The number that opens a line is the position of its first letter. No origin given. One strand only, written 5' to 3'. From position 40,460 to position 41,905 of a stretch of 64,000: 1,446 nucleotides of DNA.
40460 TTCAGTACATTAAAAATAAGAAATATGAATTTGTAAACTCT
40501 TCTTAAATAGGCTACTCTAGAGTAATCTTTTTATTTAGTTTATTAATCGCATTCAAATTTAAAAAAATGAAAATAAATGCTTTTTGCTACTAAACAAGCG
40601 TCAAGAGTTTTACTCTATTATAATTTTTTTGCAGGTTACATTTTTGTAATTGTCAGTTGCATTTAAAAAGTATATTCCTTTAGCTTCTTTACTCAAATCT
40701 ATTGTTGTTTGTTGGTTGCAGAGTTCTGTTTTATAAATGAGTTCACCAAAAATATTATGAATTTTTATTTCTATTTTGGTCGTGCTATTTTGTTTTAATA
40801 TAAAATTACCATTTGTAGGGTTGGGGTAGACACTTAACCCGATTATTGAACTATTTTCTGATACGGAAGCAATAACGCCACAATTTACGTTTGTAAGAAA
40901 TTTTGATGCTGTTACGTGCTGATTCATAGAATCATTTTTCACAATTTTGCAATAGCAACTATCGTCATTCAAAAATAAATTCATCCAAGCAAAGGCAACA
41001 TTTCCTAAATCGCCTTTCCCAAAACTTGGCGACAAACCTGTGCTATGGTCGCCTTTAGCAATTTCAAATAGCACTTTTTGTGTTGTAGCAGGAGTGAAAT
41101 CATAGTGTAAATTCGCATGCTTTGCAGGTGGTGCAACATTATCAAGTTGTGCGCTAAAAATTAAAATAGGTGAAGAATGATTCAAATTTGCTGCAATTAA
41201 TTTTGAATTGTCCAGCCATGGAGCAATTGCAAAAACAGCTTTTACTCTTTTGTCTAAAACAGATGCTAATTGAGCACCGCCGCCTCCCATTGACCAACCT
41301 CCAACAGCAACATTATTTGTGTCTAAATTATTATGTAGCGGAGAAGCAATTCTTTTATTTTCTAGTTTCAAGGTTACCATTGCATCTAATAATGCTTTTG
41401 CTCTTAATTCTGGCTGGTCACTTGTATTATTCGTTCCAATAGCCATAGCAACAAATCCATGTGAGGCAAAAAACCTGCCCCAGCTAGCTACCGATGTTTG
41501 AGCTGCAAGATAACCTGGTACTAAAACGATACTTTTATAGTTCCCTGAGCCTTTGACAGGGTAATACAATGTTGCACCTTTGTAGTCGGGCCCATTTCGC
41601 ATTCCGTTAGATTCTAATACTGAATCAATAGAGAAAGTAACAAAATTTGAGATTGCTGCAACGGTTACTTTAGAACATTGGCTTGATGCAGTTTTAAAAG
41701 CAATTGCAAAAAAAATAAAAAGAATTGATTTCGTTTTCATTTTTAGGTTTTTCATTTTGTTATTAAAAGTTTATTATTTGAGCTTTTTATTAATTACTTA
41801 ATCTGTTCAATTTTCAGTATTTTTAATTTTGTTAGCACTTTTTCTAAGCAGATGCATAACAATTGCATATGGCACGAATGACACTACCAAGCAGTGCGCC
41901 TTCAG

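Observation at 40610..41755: IsPETase-like polyesterase secreted via the type IX secretion system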

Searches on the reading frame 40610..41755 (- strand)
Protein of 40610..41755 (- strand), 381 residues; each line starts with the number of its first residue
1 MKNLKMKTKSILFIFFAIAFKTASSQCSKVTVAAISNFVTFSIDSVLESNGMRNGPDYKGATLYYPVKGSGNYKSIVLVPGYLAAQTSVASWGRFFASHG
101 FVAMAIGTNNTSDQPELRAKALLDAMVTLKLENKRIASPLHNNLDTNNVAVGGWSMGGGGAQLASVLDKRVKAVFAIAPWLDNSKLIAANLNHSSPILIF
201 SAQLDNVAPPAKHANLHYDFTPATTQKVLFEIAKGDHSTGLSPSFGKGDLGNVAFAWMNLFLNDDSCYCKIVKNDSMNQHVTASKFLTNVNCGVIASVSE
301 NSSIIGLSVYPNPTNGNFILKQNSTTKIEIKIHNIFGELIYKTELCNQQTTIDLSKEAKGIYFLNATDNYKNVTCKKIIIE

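Call 3: search_protein_families(library=pfam, proteins=[window:40610-41755:-], max_evalue=0.01)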
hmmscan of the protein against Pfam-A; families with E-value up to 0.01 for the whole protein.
window:40610-41755:- (381 aa): 6 families
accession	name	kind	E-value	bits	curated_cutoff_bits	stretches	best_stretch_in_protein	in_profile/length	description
PF12740.14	PETase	-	1.6e-48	165.8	28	1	57-279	38-250/263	PET hydrolase-like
PF18962.6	Por_Secre_tail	-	3.5e-15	56.5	27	1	309-380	1-75/75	Secretion system C-terminal sorting domain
PF01738.24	DLH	-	2.7e-05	24.3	21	1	72-224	12-173/217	Dienelactone hydrolase family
PF05448.18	AXE1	-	0.0005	19.4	21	1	141-185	170-214/321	Acetyl xylan esterase (AXE1)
PF12695.13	Abhydrolase_5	-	0.0019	18.4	27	0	137-239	47-142/164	Alpha/beta hydrolase family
PF00561.26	Abhydrolase_1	-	0.005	17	25.8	0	146-185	68-114/245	alpha/beta hydrolase fold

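Call 4: search_protein_families(library=ncbifam, proteins=[window:40610-41755:-], max_evalue=0.01)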
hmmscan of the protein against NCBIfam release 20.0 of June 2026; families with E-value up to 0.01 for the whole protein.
window:40610-41755:- (381 aa): 4 families
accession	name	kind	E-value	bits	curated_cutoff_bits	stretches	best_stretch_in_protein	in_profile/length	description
NF051441.1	BisHyethTerphBdeA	equivalog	8.4e-36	123.8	520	1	55-271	82-285/305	bis(hydroxyethyl) terephthalate hydrolase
TIGR04183.1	Por_Secre_tail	domain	1.8e-12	47.1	23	1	309-380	1-71/72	T9SS type A sorting domain-containing protein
NF038113.1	T9SSA_dep_M36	equivalog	1.7e-08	33.1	885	1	282-380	773-868/869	T9SS-dependent M36 family metallopeptidase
NF052644.1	T9SS_DNase_Rie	equivalog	0.00016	21.1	260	1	326-378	198-248/251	T9SS-dependent surface endonuclease, AS87_RS02955 family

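Call 5: search_solved_structures(query=window:40610-41755:-, max_evalue=0.001, show_alignments=3)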
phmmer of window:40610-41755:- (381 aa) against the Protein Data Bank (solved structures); distinct sequences matched with E-value up to 0.001: 180 (the best 60 are shown).
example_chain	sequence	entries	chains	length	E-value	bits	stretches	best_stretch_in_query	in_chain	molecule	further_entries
7pzj_A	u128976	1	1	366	1.7e-90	307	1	14-367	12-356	Lipase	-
7cwq_A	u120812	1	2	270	3.4e-43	151.3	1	55-268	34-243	DLH domain-containing protein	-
6scd_A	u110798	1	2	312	9.5e-43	149.8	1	58-272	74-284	Polyester hydrolase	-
8otu_A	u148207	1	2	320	4.9e-42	147.5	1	57-272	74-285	Dienelactone hydrolase domain-containing protein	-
6sbn_A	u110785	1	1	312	6.5e-42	147.1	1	58-272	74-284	polyester hydrolase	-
7ec8_A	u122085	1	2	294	1.3e-41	146.2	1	56-272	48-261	LipIAF5-2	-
7vmd_A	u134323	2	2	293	2.6e-41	145.1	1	58-272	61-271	hydrolase Ple628 | hydrolase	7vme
7vpa_A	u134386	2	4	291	7.2e-41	143.7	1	46-273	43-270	hydrolase Ple629 | plastic degrading hydrolase Ple629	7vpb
7ecb_A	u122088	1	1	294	1.4e-40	142.7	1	56-272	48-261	LipIAF5-2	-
9vzr_A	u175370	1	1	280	3e-40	141.6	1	57-272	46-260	PET hydrolase, MG8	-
8c65_A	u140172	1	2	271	2.5e-39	138.6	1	56-275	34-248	PBS(A) depolymerase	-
8d1d_A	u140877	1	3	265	7.6e-39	137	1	56-292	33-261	Poly(ethylene terephthalate) hydrolase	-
9lmw_A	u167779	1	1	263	2.3e-38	135.4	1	56-272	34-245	Poly(ethylene terephthalate) hydrolase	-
9lmu_A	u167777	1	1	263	3.4e-38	134.9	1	57-272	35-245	Poly(ethylene terephthalate) hydrolase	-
9lms_A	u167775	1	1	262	3.7e-38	134.8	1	56-272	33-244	Poly(ethylene terephthalate) hydrolase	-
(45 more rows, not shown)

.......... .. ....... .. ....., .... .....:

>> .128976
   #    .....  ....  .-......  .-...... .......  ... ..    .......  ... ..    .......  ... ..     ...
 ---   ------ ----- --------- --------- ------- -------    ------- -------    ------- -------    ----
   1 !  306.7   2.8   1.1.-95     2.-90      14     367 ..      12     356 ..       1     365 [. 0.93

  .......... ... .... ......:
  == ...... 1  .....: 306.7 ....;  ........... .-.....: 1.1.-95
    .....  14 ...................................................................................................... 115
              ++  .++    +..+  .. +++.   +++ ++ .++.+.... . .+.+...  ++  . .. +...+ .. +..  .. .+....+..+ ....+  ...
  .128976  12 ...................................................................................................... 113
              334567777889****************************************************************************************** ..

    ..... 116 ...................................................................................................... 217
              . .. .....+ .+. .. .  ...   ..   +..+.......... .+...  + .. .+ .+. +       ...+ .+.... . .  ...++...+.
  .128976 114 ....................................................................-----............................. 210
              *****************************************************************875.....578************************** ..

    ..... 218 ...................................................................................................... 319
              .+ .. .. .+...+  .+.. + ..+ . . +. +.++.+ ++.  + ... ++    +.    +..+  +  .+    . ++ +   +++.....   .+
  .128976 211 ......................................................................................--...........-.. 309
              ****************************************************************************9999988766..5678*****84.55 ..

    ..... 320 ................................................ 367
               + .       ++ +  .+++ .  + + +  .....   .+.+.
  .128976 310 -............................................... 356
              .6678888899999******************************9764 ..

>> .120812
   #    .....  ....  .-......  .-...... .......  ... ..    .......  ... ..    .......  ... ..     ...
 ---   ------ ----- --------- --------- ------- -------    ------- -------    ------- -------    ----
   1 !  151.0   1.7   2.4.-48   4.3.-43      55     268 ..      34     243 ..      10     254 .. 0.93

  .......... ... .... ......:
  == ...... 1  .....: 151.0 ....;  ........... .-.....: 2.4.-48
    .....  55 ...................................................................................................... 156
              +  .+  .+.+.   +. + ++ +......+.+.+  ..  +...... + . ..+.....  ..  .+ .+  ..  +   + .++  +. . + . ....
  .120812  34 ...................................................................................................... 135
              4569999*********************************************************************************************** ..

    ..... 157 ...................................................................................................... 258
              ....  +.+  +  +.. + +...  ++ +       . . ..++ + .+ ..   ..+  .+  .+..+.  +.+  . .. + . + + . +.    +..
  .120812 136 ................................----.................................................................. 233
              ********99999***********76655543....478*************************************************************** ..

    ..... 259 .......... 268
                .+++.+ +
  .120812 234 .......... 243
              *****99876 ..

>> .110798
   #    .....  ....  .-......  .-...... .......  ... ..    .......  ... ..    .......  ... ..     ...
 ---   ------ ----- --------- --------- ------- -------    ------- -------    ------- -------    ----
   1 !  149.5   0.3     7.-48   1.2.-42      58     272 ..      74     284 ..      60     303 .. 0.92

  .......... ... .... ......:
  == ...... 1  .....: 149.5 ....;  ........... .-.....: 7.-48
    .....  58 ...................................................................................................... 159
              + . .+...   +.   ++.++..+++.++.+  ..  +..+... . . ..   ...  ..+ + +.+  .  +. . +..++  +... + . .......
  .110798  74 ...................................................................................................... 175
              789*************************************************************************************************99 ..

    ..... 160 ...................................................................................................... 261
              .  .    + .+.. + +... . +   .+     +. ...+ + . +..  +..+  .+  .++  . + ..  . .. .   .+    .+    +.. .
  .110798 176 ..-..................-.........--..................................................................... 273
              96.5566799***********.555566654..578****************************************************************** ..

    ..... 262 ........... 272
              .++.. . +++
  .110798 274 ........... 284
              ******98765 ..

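Call 9: find_homologous_proteins(query=window:40610-41755:-, max_evalue=1e-20)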
Query window:40610-41755:- (381 aa): 476 proteins with E <= 1e-20 among 4102 candidates; the best 120 are listed.
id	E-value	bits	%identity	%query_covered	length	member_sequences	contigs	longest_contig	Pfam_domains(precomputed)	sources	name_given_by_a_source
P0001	7.6e-248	839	100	99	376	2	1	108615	PF12740.15,PF18962.8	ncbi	ncbi:MAG: T9SS type A sorting domain-containing protein [Bacteroidia bacterium]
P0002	3.8e-192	656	76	100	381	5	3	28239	PF12740.15,PF18962.8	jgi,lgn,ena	-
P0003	1.6e-186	638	74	100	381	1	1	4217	PF12740.15,PF18962.8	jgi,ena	-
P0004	1.1e-151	523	62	100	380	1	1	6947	PF12740.15,PF18962.8,PF12695.14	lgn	-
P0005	7.5e-131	455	57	94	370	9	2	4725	PF12740.15,PF18962.8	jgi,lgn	-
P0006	6.1e-130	452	61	87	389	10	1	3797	PF12740.15,PF18962.8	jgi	-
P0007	2.9e-124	433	54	93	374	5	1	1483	PF12740.15,PF18962.8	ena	-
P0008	5.0e-124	432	54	95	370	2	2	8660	PF12740.15,PF18962.8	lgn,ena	-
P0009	1.3e-119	418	54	91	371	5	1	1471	PF12740.15,PF18962.8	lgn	-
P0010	4.6e-118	413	52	94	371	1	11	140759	PF12740.15,PF18962.8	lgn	-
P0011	8.6e-117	408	51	93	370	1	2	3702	PF12740.15,PF18962.8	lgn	-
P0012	2.0e-116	407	50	95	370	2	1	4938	PF12740.15,PF18962.8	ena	-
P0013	5.0e-116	406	50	94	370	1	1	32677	PF12740.15,PF18962.8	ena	-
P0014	9.0e-116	405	49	94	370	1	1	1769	PF12740.15,PF18962.8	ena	-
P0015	2.2e-115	404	49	94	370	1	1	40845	PF12740.15,PF05448.19,PF18962.8,PF00561.27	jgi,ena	-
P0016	1.1e-114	401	50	89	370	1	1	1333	PF12740.15,PF18962.8,PF12695.14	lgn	-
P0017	1.1e-114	401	47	98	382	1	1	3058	PF12740.15,PF18962.8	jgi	jgi:dienelactone hydrolase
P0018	1.4e-114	401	49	94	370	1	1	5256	PF12740.15,PF18962.8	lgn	-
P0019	2.0e-114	401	49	96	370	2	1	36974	PF12740.15,PF18962.8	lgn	-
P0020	1.6e-113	398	48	95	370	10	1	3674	PF12740.15,PF18962.8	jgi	jgi:dienelactone hydrolase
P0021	2.2e-113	397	48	94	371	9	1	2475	PF12740.15,PF18962.8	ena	-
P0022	1.1e-112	395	48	94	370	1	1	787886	PF12740.15,PF18962.8,PF00561.27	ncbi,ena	-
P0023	4.4e-112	393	48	94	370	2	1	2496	PF12740.15,PF18962.8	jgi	jgi:dienelactone hydrolase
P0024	7.4e-112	392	74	63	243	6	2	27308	PF12740.15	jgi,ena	jgi:dienelactone hydrolase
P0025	2.3e-111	390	46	97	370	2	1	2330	PF12740.15,PF18962.8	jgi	jgi:dienelactone hydrolase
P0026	3.3e-110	387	46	94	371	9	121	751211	PF12740.15,PF18962.8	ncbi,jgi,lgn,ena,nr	ncbi:T9SS type A sorting domain-containing protein [Salibacteraceae bacterium]|jgi:dienelactone hydr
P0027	9.4e-110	385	49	90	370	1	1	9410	PF12740.15,PF18962.8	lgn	-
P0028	3.7e-109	383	46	95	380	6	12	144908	PF12740.15,PF05448.19,PF18962.8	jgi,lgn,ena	jgi:dienelactone hydrolase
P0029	6.4e-109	382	47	95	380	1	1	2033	PF12740.15,PF18962.8,PF12695.14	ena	-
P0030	2.2e-108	381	46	98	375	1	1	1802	PF12740.15,PF18962.8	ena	-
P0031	3.3e-108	380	46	99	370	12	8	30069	PF12740.15,PF18962.8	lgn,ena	-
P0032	8.3e-108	379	47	98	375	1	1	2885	PF12740.15,PF18962.8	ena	-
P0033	9.3e-108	379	45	95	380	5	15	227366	PF12740.15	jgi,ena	jgi:dienelactone hydrolase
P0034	1.0e-107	378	50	96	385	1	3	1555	PF12740.15,PF18962.8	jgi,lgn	jgi:hypothetical protein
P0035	1.1e-107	378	47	98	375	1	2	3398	PF12740.15,PF18962.8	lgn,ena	-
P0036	1.3e-107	378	47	98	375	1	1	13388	PF12740.15,PF18962.8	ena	-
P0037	1.3e-107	378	47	94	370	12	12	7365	PF12740.15,PF18962.8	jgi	jgi:dienelactone hydrolase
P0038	2.8e-107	377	47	93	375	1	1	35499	PF12740.15,PF18962.8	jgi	-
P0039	3.2e-107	377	48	94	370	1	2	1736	PF12740.15,PF01738.25,PF18962.8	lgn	-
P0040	8.1e-107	376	44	94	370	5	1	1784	PF12740.15,PF18962.8,PF12146.16,PF02230.23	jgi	jgi:hypothetical protein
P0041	8.5e-107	375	46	93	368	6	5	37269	PF12740.15,PF18962.8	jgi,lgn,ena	-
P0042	1.1e-106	375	46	94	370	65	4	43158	PF12740.15,PF18962.8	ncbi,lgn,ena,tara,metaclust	tara:strand:- start:7832 stop:8944 length:1113 start_codon:yes stop_codon:yes gene_type:complete|met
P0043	3.5e-106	373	47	98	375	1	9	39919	PF12740.15,PF01738.25,PF18962.8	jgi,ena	jgi:predicted esterase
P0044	4.5e-106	373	46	98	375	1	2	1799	PF12740.15,PF18962.8,PF00561.27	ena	-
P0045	9.5e-106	372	48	94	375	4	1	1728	PF12740.15,PF01738.25,PF18962.8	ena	-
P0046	1.2e-105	372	57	75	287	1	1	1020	PF12740.15,PF05448.19,PF12695.14,PF12146.16,PF02230.23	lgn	-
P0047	1.4e-105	371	45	95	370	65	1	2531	PF12740.15,PF18962.8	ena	-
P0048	1.6e-105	371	46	98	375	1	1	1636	PF12740.15,PF01738.25,PF18962.8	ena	-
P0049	1.7e-105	371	45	94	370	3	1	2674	PF12740.15,PF05448.19,PF18962.8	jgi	jgi:dienelactone hydrolase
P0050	1.8e-105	371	45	94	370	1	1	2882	PF12740.15,PF18962.8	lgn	-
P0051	2.6e-105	371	47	98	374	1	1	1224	PF12740.15,PF18962.8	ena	-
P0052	3.9e-104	367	46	98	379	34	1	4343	PF12740.15,PF18962.8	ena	-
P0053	4.2e-103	363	45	93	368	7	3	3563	PF12740.15,PF18962.8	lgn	-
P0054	6.6e-103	363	54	77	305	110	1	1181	PF12740.15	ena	-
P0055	1.7e-102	361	56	74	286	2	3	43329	PF12740.15,PF05448.19,PF01738.25,PF12695.14,PF00561.27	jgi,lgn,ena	-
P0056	1.8e-102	361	53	77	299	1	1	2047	PF12740.15,PF12695.14,PF00561.27,PF02230.23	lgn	-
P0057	2.2e-102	361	54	75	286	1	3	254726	PF12740.15,PF05448.19,PF01738.25,PF12695.14,PF02230.23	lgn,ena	-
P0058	2.8e-102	361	54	75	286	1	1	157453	PF12740.15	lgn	-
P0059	3.8e-102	360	54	75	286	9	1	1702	PF12740.15,PF05448.19,PF01738.25,PF12695.14,PF00561.27,PF02230.23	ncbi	-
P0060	5.8e-102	360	47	98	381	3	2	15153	PF12740.15,PF18962.8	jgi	jgi:hypothetical protein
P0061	6.3e-102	359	54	75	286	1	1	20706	PF12740.15,PF01738.25,PF12695.14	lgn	-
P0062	1.7e-101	358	55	75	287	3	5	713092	PF12740.15,PF05448.19,PF12695.14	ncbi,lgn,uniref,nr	ncbi:acetylxylan esterase [Roseivirga sp.]|uniref:poly(ethylene terephthalate) hydrolase family prot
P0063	3.2e-101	357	55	75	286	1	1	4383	PF12740.15,PF12695.14,PF00561.27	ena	-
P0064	4.8e-101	357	55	75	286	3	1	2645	PF12740.15,PF12695.14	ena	-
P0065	1.7e-100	355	47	98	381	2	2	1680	PF12740.15,PF18962.8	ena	-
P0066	1.8e-100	355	54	75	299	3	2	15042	PF12740.15,PF12695.14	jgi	jgi:dienelactone hydrolase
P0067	2.5e-100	354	51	77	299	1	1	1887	PF12740.15,PF05448.19,PF01738.25,PF00561.27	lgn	-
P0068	2.5e-100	354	55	75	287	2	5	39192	PF12740.15,PF05448.19,PF12695.14,PF00561.27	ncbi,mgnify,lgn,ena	mgnify:CR=1 FL=1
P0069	4.4e-100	353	54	75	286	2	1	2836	PF12740.15,PF05448.19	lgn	-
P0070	8.3e-100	352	46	94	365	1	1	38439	PF12740.15,PF18962.8,PF12695.14,PF00561.27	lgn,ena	-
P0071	1.0e-99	352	55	75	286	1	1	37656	PF12740.15,PF05448.19,PF12695.14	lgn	-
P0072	2.1e-99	351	53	75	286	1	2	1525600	PF12740.15,PF05448.19,PF01738.25,PF12695.14,PF02230.23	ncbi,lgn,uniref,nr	ncbi:dienelactone hydrolase family protein [Roseivirga ehrenbergii]|uniref:Triacylglycerol lipase n=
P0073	3.2e-99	350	44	94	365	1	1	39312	PF12740.15,PF18962.8,PF12695.14,PF00561.27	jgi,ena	-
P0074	5.5e-99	350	52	76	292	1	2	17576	PF12740.15,PF05448.19,PF01738.25,PF00561.27,PF12146.16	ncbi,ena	-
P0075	7.9e-99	349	43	94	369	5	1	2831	PF12740.15,PF18962.8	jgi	jgi:dienelactone hydrolase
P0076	8.4e-99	349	44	100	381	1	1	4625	PF12740.15,PF18962.8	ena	-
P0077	9.1e-99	349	52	76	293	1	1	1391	PF03403.20,PF12740.15,PF12695.14,PF00561.27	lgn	-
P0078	1.3e-98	349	45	100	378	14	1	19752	PF12740.15,PF18962.8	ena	-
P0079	1.5e-98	348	53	75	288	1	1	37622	PF12740.15,PF12695.14,PF12146.16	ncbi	ncbi:poly(ethylene terephthalate) hydrolase family protein [Roseivirga echinicomitans]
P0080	2.5e-98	348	54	75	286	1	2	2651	PF12740.15,PF12695.14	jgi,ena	-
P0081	3.4e-98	347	46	98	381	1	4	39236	PF12740.15,PF18962.8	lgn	-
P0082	4.2e-98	347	53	75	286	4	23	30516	PF12740.15,PF12695.14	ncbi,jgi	ncbi:MAG: dienelactone hydrolase [Roseivirga sp.]|jgi:dienelactone hydrolase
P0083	4.9e-98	347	54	75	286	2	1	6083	PF12740.15,PF05448.19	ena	-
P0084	5.7e-98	346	54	75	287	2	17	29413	PF12740.15,PF12695.14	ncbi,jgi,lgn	ncbi:MAG: dienelactone hydrolase [Roseivirga sp.]|jgi:dienelactone hydrolase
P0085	5.8e-98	346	46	89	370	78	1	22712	PF12740.15,PF18962.8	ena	-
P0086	7.3e-98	346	44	98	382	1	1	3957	PF12740.15,PF18962.8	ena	-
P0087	1.3e-97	345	54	73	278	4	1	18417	PF12740.15,PF12695.14,PF12146.16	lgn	-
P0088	1.5e-97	345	52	76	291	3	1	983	PF12740.15,PF05448.19,PF12695.14,PF00561.27,PF12146.16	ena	-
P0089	1.6e-97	345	46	94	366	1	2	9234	PF12740.15,PF18962.8,PF12695.14,PF00561.27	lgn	-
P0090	1.8e-97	345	45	100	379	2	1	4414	PF12740.15,PF18962.8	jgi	-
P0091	1.8e-97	345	57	70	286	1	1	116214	PF12740.15,PF05448.19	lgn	-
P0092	1.9e-97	345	44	94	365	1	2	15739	PF12740.15,PF18962.8,PF00561.27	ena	-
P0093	2.2e-97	344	53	75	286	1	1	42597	PF12740.15,PF05448.19,PF12695.14,PF12146.16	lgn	-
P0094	4.1e-97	344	46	93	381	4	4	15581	PF12740.15,PF18962.8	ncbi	ncbi:MAG: hypothetical protein ACI8YQ_003444 [Polaribacter sp.]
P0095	5.6e-97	343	52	76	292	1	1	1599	PF12740.15,PF05448.19,PF12695.14,PF00561.27,PF12146.16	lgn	-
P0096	5.6e-97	343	47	89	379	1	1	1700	PF12740.15,PF18962.8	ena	-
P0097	6.3e-97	343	51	77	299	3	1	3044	PF12740.15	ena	-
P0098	1.5e-96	342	44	99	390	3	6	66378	PF12740.15,PF01738.25,PF18962.8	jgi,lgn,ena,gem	-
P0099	1.6e-96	342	53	75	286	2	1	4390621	PF12740.15,PF12695.14,PF12146.16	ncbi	-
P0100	2.4e-96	341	47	93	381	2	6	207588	PF12740.15,PF18962.8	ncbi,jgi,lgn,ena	jgi:dienelactone hydrolase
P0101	6.8e-96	340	53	75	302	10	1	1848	PF12740.15,PF12695.14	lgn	-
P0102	1.5e-95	338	45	95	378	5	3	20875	PF12740.15,PF18962.8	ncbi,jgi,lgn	ncbi:MAG: dienelactone hydrolase [Parvicella sp.]|jgi:dienelactone hydrolase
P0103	2.1e-95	338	44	95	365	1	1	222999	PF12740.15,PF18962.8,PF12695.14,PF00561.27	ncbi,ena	-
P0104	3.0e-95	337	45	96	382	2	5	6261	PF12740.15,PF18962.8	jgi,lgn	jgi:dienelactone hydrolase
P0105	4.4e-95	337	51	75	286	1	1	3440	PF12740.15,PF01738.25,PF12695.14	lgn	-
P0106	7.9e-95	336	44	95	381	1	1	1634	PF12740.15,PF18962.8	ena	-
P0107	1.7e-94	335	45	96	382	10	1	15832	PF12740.15,PF01738.25,PF18962.8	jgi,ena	-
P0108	1.7e-94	335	44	94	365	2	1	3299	PF12740.15,PF18962.8,PF12695.14,PF00561.27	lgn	-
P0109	2.4e-94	334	45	94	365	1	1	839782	PF12740.15,PF18962.8,PF12695.14,PF00561.27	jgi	jgi:dienelactone hydrolase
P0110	3.4e-94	334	51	75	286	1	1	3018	PF12740.15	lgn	-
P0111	3.7e-94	334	44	95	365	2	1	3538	PF12740.15,PF18962.8,PF00561.27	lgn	-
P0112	4.9e-94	333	44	94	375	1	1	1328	PF12740.15,PF18962.8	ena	-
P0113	7.5e-94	333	48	78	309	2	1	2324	PF12740.15,PF18962.8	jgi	jgi:dienelactone hydrolase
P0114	1.4e-93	332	44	90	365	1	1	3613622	PF12740.15,PF18962.8,PF12695.14,PF00561.27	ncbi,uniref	ncbi:T9SS type A sorting domain-containing protein [Rasiella sp. SM2506]|uniref:poly(ethylene tereph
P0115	1.5e-93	332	48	91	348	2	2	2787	PF12740.15,PF18962.8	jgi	-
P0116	4.4e-93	330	43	98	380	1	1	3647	PF12740.15,PF18962.8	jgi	jgi:hypothetical protein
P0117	1.1e-92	329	45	93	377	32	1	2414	PF12740.15,PF18962.8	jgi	jgi:dienelactone hydrolase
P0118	1.4e-92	329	43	99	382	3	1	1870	PF12740.15,PF18962.8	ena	-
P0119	1.6e-92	328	46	93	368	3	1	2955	PF12740.15,PF18962.8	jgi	jgi:dienelactone hydrolase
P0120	1.2e-91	326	42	96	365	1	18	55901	PF12740.15,PF18962.8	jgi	jgi:dienelactone hydrolase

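Call 12: find_encoding_contigs(protein=P0001, flank=3000, max_places=3)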
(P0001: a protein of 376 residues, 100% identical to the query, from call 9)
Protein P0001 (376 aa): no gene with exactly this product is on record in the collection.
